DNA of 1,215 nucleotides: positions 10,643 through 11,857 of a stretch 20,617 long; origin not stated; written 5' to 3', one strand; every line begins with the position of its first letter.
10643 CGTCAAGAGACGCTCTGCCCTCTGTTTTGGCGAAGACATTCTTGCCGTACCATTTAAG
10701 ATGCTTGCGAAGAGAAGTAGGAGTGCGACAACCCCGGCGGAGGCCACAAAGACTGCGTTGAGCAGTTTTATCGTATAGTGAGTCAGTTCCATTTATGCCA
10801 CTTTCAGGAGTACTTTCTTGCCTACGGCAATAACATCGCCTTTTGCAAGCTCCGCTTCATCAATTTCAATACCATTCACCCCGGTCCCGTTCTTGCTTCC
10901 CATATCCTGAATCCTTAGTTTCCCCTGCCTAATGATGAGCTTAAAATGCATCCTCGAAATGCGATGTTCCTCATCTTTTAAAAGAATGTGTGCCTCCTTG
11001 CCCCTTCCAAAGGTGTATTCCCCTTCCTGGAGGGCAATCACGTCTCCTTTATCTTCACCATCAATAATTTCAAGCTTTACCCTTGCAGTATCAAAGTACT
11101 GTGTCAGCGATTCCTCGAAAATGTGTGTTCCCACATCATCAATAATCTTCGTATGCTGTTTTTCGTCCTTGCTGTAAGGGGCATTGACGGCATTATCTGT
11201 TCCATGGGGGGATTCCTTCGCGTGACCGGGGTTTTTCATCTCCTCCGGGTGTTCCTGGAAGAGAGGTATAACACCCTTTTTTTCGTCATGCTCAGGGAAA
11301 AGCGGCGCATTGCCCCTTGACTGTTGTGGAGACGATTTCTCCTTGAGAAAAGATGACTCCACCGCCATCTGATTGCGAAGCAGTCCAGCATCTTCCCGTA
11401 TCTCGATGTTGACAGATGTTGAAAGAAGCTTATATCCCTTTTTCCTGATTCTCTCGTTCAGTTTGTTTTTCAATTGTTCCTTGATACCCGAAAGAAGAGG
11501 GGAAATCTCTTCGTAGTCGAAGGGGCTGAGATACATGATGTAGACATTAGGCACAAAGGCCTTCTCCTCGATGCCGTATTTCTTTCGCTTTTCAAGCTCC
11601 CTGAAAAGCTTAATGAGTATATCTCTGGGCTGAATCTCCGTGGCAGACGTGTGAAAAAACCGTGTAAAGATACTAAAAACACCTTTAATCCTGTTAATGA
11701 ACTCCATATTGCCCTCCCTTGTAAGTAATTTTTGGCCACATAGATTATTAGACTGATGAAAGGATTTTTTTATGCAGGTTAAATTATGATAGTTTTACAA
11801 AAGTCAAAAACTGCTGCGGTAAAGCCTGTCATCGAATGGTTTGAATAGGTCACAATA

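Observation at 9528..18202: Dense co-directional kinase/FHA/PP2C phospho-signalling supercluster with mycobacterial-like fhaA-fhaB-pstP synteny in a non-actinobacterial-looking genome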

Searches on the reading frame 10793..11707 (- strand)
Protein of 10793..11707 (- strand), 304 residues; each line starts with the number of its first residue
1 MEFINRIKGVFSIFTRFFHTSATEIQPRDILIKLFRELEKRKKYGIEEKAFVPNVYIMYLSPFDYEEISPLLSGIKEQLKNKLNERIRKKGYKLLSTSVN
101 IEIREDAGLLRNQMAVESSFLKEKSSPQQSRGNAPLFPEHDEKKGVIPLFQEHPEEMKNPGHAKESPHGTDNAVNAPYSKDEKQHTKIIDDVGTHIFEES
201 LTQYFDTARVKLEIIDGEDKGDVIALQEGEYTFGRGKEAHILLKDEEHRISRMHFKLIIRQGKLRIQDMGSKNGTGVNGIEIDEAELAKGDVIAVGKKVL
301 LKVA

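Call 3: search_protein_families(library=pfam, proteins=[window:10793-11707:-], max_evalue=0.01)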
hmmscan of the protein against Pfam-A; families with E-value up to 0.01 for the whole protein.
window:10793-11707:- (304 aa): 3 families
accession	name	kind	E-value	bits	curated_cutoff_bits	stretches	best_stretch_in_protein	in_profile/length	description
PF16697.10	Yop-YscD_cpl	-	5.6e-17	62.2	33.2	1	213-300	1-88/94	Inner membrane component of T3SS, cytoplasmic domain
PF12401.13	FhaA_N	-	2.2e-15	57.5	25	1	12-116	14-114/115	FhaA, N-terminal domain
PF00498.31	FHA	-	4.2e-14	53.2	20.7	1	231-296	1-67/67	FHA domain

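Call 6: find_encoding_contigs(protein=window:10793-11707:-, flank=10000, max_places=6)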
Protein window:10793-11707:- (304 aa): 7 contigs read that carry it; 6 places shown.
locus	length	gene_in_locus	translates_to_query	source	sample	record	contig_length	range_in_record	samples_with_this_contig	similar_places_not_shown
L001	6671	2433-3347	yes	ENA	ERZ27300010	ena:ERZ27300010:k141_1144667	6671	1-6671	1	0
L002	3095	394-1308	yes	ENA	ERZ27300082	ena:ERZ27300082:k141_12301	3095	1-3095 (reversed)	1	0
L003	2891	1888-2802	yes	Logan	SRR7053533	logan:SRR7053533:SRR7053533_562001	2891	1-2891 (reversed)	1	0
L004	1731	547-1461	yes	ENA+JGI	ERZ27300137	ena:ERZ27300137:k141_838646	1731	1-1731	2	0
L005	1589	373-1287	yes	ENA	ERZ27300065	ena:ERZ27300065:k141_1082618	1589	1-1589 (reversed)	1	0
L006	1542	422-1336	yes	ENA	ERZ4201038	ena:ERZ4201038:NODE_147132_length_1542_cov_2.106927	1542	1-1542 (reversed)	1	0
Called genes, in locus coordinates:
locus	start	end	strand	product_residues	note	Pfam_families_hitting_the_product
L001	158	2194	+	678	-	PF00069:Pkinase, PF03109:ABC1 (weak), PF07714:PK_Tyr_Ser-Thr, PF03781:FGE-sulfatase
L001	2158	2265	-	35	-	-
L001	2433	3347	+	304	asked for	PF12401:FhaA_N, PF16697:Yop-YscD_cpl, PF00498:FHA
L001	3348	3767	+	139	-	PF16697:Yop-YscD_cpl (weak)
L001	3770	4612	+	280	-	PF00481:PP2C, PF13672:PP2C_2, PF07228:SpoIIE (faint)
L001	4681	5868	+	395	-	-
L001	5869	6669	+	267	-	?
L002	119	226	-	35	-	-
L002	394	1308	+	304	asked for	PF12401:FhaA_N, PF16697:Yop-YscD_cpl, PF00498:FHA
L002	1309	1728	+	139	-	PF16697:Yop-YscD_cpl (weak)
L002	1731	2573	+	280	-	PF00481:PP2C, PF13672:PP2C_2, PF07228:SpoIIE (faint)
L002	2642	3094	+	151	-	?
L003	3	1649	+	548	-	?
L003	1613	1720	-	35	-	-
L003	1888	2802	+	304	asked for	PF12401:FhaA_N, PF16697:Yop-YscD_cpl, PF00498:FHA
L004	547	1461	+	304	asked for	PF12401:FhaA_N, PF16697:Yop-YscD_cpl, PF00498:FHA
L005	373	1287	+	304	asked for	PF12401:FhaA_N, PF16697:Yop-YscD_cpl, PF00498:FHA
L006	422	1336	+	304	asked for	PF12401:FhaA_N, PF16697:Yop-YscD_cpl, PF00498:FHA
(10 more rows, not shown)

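Call 7: find_homologous_proteins(query=window:10793-11707:-, max_evalue=0.001)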
Query window:10793-11707:- (304 aa): 75 proteins with E <= 0.001 among 3320 candidates.
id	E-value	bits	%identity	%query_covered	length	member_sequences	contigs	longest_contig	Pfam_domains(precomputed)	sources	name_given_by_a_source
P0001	2.2e-185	633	96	100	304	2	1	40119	PF00498.32,PF16697.11,PF12401.14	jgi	jgi:hypothetical protein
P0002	6.4e-89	316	51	100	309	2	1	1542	PF00498.32,PF16697.11,PF12401.14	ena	-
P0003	2.5e-88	314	53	100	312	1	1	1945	PF00498.32,PF16697.11,PF12401.14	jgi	jgi:hypothetical protein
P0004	1.1e-87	312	53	100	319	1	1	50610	PF00498.32,PF16697.11,PF12401.14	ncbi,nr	ncbi:MAG: hypothetical protein C0392_04085 [Syntrophus sp. (in: bacteria)]|nr:hypothetical protein [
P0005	6.0e-84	300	52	100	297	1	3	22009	PF00498.32,PF16697.11,PF12401.14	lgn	-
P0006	1.8e-80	289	51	100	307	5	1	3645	PF00498.32,PF16697.11,PF12401.14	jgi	jgi:hypothetical protein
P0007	7.4e-80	287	51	100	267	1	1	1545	PF00498.32,PF16697.11,PF12401.14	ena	-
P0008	8.6e-80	286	48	100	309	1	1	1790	PF00498.32,PF16697.11,PF12401.14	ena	-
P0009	5.4e-78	280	50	100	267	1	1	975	PF00498.32,PF16697.11,PF12401.14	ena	-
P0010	5.8e-77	277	51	100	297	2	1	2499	PF00498.32,PF16697.11,PF12401.14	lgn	-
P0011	2.3e-76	275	45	100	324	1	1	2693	PF00498.32,PF16697.11,PF12401.14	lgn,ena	-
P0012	5.3e-76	274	51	100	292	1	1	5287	PF00498.32,PF16697.11,PF12401.14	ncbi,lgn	-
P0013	7.1e-76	273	51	100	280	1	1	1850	PF00498.32,PF16697.11,PF12401.14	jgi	jgi:hypothetical protein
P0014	1.9e-75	272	52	100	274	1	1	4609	PF00498.32,PF16697.11,PF12401.14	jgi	jgi:hypothetical protein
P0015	2.2e-75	272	48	100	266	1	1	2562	PF00498.32,PF16697.11,PF12401.14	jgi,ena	-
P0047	1.9e-68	249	42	100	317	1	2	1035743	PF00498.32,PF16697.11,PF12401.14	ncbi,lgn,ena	-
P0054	3.1e-59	219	42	98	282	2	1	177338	PF00498.32,PF16697.11,PF12401.14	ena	-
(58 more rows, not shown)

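Call 8: find_encoding_contigs(protein=P0004, flank=10000, max_places=2)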
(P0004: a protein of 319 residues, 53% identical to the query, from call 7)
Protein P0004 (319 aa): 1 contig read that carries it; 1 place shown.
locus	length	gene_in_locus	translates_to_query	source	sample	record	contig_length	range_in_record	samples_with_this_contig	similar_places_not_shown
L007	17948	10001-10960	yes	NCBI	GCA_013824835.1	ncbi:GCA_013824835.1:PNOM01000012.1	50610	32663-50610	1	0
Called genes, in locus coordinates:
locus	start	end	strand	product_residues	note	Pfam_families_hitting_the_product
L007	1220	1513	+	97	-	PF20126:TumE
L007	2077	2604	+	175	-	PF09912:DUF2141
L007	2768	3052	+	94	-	-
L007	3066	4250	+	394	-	PF12917:YfbR-like, PF13023:HD_3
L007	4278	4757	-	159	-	PF13673:Acetyltransf_10, PF00583:Acetyltransf_1 (weak), PF13508:Acetyltransf_7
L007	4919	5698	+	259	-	PF13338:AbiEi_4 (weak), PF09407:AbiEi_1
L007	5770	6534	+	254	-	PF08843:AbiEii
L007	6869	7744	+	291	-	PF12401:FhaA_N, PF16697:Yop-YscD_cpl, PF00498:FHA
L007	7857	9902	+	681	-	PF00498:FHA, PF16697:Yop-YscD_cpl (weak), PF00498:FHA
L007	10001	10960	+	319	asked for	PF12401:FhaA_N, PF16697:Yop-YscD_cpl, PF00498:FHA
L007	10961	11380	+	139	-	-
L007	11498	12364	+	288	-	PF00481:PP2C, PF13672:PP2C_2, PF07228:SpoIIE (faint)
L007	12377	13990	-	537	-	PF12729:4HB_MCP_1, PF00672:HAMP (weak), PF00015:MCPsignal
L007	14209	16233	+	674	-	PF00580:UvrD-helicase, PF13245:AAA_19, PF13361:UvrD_C, PF13538:UvrD_C_2 (faint)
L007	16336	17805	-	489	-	PF00270:DEAD, PF04851:ResIII (weak), PF00271:Helicase_C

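Call 9: find_encoding_contigs(protein=P0047, flank=10000, max_places=2)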
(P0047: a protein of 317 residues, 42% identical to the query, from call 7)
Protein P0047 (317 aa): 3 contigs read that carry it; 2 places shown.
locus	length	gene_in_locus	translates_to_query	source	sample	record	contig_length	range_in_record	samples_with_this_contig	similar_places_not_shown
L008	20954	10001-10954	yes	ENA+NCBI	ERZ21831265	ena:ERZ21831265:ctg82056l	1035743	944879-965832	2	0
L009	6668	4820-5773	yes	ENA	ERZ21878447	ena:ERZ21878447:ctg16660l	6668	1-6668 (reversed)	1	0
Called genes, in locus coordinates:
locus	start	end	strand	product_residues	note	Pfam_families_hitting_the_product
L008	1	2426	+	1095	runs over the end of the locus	PF00069:Pkinase, PF07714:PK_Tyr_Ser-Thr, PF00515:TPR_1 (weak), PF13371:TPR_9 (weak), PF13432:TPR_16, PF00515:TPR_1, PF00515:TPR_1, PF03781:FGE-sulfatase, +19 more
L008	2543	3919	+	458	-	PF01098:FTSW_RODA_SPOVE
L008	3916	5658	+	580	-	PF21922:PBP_dimer_2, PF00905:Transpeptidase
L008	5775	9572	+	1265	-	PF00069:Pkinase, PF07714:PK_Tyr_Ser-Thr, PF11767:SET_assoc (faint)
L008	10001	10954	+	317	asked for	PF12401:FhaA_N, PF16697:Yop-YscD_cpl, PF00498:FHA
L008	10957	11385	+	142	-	PF16697:Yop-YscD_cpl (weak)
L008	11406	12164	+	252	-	PF00481:PP2C, PF13672:PP2C_2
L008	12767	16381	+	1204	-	PF00069:Pkinase, PF07714:PK_Tyr_Ser-Thr, PF00515:TPR_1, PF13414:TPR_11, PF13432:TPR_16, PF00515:TPR_1, PF07719:TPR_2, PF13432:TPR_16, +26 more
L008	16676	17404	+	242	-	PF00069:Pkinase, PF07714:PK_Tyr_Ser-Thr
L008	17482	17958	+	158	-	-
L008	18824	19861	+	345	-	-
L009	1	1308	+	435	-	?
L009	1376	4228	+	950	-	-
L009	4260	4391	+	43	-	-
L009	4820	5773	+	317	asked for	PF12401:FhaA_N, PF16697:Yop-YscD_cpl, PF00498:FHA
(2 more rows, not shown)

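Call 10: find_encoding_contigs(protein=P0054, flank=10000, max_places=2)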
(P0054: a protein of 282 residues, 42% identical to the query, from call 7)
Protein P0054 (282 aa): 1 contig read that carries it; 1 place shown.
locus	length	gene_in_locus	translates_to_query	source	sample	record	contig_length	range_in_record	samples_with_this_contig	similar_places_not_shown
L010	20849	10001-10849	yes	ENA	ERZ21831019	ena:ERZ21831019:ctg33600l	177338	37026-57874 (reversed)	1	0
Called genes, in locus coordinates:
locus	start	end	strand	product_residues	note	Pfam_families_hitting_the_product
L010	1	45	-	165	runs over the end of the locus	PF00805:Pentapeptide, PF13599:Pentapeptide_4 (weak), PF13576:Pentapeptide_3 (weak), PF00805:Pentapeptide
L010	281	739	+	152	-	PF08269:dCache_2, PF17200:sCache_2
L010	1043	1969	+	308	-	-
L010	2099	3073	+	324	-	PF03783:CsgG (faint)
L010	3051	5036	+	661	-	-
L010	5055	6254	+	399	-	PF00069:Pkinase, PF07714:PK_Tyr_Ser-Thr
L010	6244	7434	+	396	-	-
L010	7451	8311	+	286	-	PF13485:Peptidase_MA_2 (weak)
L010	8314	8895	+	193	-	PF04542:Sigma70_r2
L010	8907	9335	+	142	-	-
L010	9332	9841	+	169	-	PF06689:zf-C4_ClpX (weak)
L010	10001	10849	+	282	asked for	PF12401:FhaA_N, PF16697:Yop-YscD_cpl, PF00498:FHA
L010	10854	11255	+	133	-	-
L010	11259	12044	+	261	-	PF00481:PP2C, PF13672:PP2C_2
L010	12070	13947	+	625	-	PF00069:Pkinase, PF07714:PK_Tyr_Ser-Thr, PF13424:TPR_12 (faint), PF13174:TPR_6 (faint), PF07719:TPR_2 (faint), PF12895:ANAPC3 (faint), PF13181:TPR_8 (faint), PF00515:TPR_1 (weak), +3 more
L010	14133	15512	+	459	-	PF01098:FTSW_RODA_SPOVE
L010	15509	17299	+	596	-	PF21922:PBP_dimer_2 (weak), PF00905:Transpeptidase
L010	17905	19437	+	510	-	PF01464:SLT, PF01476:LysM, PF23473:LysM3_LYK4_5 (faint), PF01476:LysM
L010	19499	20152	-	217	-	-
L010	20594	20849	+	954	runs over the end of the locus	PF00690:Cation_ATPase_N, PF00122:E1-E2_ATPase, PF13246:Cation_ATPase, PF00702:Hydrolase, PF00689:Cation_ATPase_C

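Call 13: find_related_loci(query=A1, collection=genome_contigs, flank=10000)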
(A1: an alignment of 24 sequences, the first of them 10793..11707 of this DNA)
Query A1 (304 aa) in genome_contigs; peptide patterns used: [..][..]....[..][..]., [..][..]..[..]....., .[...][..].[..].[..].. (x = any residue, [..] = any of these).
227 stretches matched a pattern; 4 encode a relative of the query (tblastn E <= 1e-3); 4 distinct loci.
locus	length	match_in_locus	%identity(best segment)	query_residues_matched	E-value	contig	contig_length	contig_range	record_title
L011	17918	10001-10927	53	1-304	9e-96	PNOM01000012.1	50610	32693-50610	MAG: Syntrophus sp. (in: bacteria) isolate SW.010 SW_1000319_50610, whole genome shotgun sequence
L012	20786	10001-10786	49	21-304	1e-81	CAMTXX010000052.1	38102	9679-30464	MAG: uncultured Nitrospira sp. isolate G04_MAG_00034 genome assembly, contig: G04_MAG_00034_000000000086, whole genome s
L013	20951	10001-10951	42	1-304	6e-78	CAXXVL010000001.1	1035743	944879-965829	MAG: Smithellaceae bacterium isolate ea3e3a57-e723-42e2-b213-d72c633126af genome assembly, contig: contig_1, whole genom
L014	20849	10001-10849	42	2-304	3e-65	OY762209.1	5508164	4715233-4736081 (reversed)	MAG: Syntrophorhabdaceae bacterium isolate b67c53bf-795e-48b1-b0c8-2f1cb1e3683a genome assembly, chromosome: 1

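Call 17: find_encoding_contigs(protein=P0001, flank=10000, max_places=2)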
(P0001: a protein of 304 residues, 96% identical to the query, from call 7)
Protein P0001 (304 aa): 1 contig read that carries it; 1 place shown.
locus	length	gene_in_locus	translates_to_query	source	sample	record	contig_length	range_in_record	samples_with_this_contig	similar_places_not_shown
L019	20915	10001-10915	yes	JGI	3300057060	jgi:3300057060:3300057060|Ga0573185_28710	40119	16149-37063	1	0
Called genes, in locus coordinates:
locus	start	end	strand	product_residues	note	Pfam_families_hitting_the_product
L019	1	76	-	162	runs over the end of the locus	-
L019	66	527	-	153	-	-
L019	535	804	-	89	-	-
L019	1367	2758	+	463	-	PF01637:ATPase_2, PF13173:AAA_14 (faint), PF03008:DUF234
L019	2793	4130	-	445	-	PF01966:HD (weak)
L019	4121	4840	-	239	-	-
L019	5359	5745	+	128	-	PF13441:Gly-zipper_YMGG, PF05433:Rick_17kDa_Anti (weak), PF13488:Gly-zipper_Omp (weak)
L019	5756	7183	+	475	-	PF01464:SLT, PF01476:LysM, PF23473:LysM3_LYK4_5 (faint), PF01476:LysM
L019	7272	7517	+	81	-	-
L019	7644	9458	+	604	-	PF03781:FGE-sulfatase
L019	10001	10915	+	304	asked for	PF12401:FhaA_N, PF16697:Yop-YscD_cpl, PF00498:FHA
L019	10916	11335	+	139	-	PF16697:Yop-YscD_cpl, PF00498:FHA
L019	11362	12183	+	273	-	PF00481:PP2C, PF13672:PP2C_2, PF07228:SpoIIE (faint)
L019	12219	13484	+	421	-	-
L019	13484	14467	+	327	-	PF03783:CsgG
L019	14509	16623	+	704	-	PF01145:Band_7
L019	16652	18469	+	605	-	PF08378:NERD (weak), PF00069:Pkinase, PF07714:PK_Tyr_Ser-Thr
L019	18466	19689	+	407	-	-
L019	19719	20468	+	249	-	PF13485:Peptidase_MA_2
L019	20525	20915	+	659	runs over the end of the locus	PF00515:TPR_1 (faint), PF07719:TPR_2 (faint), PF13414:TPR_11 (faint), PF14326:DUF4384 (weak)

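Call 19: search_protein_families(library=ncbifam, proteins=[window:10793-11707:-], max_evalue=0.01)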
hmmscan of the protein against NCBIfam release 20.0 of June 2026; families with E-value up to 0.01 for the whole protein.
window:10793-11707:- (304 aa): 6 families
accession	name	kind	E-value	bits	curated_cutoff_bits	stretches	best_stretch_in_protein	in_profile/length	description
NF049868.1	FhaB_Rv0019c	equivalog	6e-13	49.1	125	1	209-300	66-156/158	FHA domain-containing protein FhaB/FipA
NF052573.1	HisKinEspAMyxo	equivalog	1.1e-10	40.2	1400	1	221-302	38-118/755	serine histidine kinase EspA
NF033760.1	gliding_GltG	equivalog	6.6e-10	38.1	650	1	234-298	29-92/650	adventurous gliding motility protein GltG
NF041660.2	oxygluDhInhib_OdhI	equivalog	4.3e-09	36.3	200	1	217-300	44-125/130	oxoglutarate dehydrogenase inhibitor Odhl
TIGR03354.1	VI_FHA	hypoth_equivalog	3e-06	27.3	120.25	1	225-298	20-97/420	type VI secretion system-associated FHA domain protein TagH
NF052403.1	ESX1TransRegEspM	equivalog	0.00094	18.1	550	1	207-296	7-93/367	ESX-1 type VII secretion system transcriptional regulator EspM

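Call 20: search_protein_families(library=padloc, proteins=[window:10793-11707:-], max_evalue=0.01)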
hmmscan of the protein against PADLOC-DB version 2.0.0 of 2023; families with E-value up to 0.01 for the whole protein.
window:10793-11707:- (304 aa): 0 families

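Call 32: find_related_loci(query=A1, collection=metagenome_contigs, flank=10000)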
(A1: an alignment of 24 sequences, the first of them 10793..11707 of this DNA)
Query A1 (304 aa) in metagenome_contigs; peptide patterns used: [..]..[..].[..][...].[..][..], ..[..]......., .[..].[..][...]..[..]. (x = any residue, [..] = any of these).
599 stretches matched a pattern (row limit reached: there are more); 19 encode a relative of the query (tblastn E <= 1e-3); 19 distinct loci.
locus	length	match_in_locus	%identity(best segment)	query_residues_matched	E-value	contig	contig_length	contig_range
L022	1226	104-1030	51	1-304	1e-105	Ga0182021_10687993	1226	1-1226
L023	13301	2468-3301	51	1-304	2e-86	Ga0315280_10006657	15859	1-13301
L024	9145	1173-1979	49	1-304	5e-85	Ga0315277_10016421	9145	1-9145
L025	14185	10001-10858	49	1-304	5e-85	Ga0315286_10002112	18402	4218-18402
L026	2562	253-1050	48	1-304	5e-85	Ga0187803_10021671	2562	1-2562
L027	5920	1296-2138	48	1-304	1e-81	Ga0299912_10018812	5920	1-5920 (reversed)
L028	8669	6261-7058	46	1-300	3e-78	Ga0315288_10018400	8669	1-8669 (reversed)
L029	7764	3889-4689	46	3-304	2e-76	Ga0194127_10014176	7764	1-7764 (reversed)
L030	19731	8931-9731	46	3-304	2e-76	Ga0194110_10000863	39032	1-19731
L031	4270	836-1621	49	21-304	2e-75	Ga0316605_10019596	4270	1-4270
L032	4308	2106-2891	49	21-304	2e-75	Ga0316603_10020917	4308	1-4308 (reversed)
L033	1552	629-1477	43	2-304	5e-67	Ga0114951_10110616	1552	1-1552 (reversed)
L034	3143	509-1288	39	10-304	2e-34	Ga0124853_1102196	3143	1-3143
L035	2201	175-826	56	37-290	1e-37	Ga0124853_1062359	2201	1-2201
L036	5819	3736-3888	41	246-296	7e-8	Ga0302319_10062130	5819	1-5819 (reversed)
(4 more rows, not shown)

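Call 36: search_solved_structures(query=A1, max_evalue=0.01, show_alignments=2)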
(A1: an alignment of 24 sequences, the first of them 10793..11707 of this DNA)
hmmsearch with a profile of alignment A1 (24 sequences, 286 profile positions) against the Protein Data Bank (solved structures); distinct sequences matched with E-value up to 0.01: 30.
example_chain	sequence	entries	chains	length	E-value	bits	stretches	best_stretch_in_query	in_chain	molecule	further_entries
2lc1_A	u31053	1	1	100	5.5e-14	55.5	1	201-281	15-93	Putative uncharacterized protein TB39.8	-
3po8_A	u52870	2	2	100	5.5e-14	55.5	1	201-281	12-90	Putative uncharacterized protein TB39.8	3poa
3oun_A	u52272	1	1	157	2.3e-13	53.5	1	201-281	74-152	Putative uncharacterized protein TB39.8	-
6i2q_B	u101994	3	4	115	4.3e-09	39.5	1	197-283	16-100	Glycogen accumulation regulator GarA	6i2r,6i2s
2kkl_A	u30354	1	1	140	5.5e-09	39.1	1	198-283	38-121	Uncharacterized protein Mb1858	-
2kfu_A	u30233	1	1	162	8.3e-09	38.5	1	198-283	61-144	Rv1827 pThr 22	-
6i2p_D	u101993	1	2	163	8.4e-09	38.5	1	198-283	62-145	Glycogen accumulation regulator GarA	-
8p5r_G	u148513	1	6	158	9.9e-09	38.3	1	197-283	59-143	Glycogen accumulation regulator GarA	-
7rj3_A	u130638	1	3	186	1e-08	38.3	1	197-283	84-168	Glycogen accumulation regulator GarA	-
6hc1_A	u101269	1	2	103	1.3e-08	37.9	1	209-284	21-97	GGDEF domain protein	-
6hc0_B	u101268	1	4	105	1.4e-08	37.8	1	209-284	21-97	GGDEF domain protein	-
2kb3_A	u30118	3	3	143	5.7e-08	35.8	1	197-283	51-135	Oxoglutarate dehydrogenase inhibitor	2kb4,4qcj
8p5x_G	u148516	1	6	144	5.8e-08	35.8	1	197-283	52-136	Oxoglutarate dehydrogenase inhibitor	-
6hbz_A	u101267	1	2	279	1.3e-07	34.7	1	210-284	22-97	GGDEF domain protein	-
6cah_A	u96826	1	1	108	1.4e-07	34.5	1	209-283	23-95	ABC transporter ATP-binding/permease protein Rv1747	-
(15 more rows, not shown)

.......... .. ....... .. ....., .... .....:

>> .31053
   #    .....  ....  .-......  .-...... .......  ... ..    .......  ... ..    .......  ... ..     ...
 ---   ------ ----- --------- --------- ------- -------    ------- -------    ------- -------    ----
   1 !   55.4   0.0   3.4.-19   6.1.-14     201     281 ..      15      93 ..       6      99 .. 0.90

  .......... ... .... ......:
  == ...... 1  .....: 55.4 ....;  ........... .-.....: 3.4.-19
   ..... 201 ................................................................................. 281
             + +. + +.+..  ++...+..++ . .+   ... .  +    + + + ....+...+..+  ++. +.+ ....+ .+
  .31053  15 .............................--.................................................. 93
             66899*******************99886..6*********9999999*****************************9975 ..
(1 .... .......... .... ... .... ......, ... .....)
